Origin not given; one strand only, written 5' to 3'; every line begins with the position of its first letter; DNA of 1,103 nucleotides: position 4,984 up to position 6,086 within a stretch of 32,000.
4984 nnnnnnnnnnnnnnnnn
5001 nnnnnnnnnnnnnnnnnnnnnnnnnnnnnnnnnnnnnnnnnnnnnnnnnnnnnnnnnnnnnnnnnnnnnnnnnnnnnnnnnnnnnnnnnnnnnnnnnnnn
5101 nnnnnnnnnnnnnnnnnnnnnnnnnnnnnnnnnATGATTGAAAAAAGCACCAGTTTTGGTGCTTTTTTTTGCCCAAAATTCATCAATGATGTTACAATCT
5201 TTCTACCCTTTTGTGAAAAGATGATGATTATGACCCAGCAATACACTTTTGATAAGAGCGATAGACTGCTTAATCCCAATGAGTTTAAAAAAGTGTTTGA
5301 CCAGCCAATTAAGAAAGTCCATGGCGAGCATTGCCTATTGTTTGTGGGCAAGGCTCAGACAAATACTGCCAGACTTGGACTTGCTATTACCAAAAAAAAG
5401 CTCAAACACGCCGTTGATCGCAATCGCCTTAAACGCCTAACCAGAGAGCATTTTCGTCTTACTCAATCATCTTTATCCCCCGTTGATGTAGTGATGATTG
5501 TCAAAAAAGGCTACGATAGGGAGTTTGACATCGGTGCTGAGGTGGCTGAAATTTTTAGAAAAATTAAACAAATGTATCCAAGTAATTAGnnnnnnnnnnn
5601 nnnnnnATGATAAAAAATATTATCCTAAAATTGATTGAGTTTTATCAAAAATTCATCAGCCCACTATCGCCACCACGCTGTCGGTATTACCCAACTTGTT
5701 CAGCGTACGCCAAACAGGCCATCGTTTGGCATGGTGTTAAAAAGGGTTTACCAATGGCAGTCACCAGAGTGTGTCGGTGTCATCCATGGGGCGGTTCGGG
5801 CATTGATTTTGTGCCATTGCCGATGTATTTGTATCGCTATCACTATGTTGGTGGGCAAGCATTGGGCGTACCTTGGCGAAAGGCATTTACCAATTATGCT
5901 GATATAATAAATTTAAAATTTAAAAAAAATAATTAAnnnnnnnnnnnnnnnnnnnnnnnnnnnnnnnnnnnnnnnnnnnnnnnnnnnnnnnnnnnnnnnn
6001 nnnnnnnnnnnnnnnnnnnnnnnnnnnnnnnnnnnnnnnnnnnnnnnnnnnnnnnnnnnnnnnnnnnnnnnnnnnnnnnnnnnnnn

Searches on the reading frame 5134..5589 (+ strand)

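Call 4: search_protein_families(library=ncbifam, proteins=[window:5134-5589:+], max_evalue=0.00001)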
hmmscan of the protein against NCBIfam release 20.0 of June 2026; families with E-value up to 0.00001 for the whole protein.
window:5134-5589:+ (151 aa): 5 families
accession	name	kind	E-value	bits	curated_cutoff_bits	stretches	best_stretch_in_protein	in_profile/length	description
TIGR00188.1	rnpA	equivalog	9e-21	74.2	38.35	1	41-127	3-88/111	ribonuclease P protein component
NF000707.0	PRK00038.1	equivalog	6.6e-08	33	186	1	74-122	45-93/123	ribonuclease P protein component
NF002507.0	PRK01903.1-1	equivalog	2.9e-07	30.8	225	1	73-115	53-95/150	ribonuclease P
NF002512.0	PRK01903.2-3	equivalog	6.8e-07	29.3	231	1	72-114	52-94/146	ribonuclease P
NF002515.0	PRK01903.3-2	subfamily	2.1e-06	28.1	175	1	85-114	4-33/85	ribonuclease P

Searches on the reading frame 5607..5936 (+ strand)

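Call 44: search_protein_families(library=ncbifam, proteins=[window:5607-5936:+], max_evalue=1e-10)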
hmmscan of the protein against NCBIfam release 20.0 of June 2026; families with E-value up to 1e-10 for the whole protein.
window:5607-5936:+ (109 aa): 1 family
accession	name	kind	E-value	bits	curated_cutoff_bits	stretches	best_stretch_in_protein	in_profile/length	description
TIGR00278.2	TIGR00278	equivalog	1.6e-24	85.5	40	1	3-63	1-61/64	membrane protein insertion efficiency factor YidD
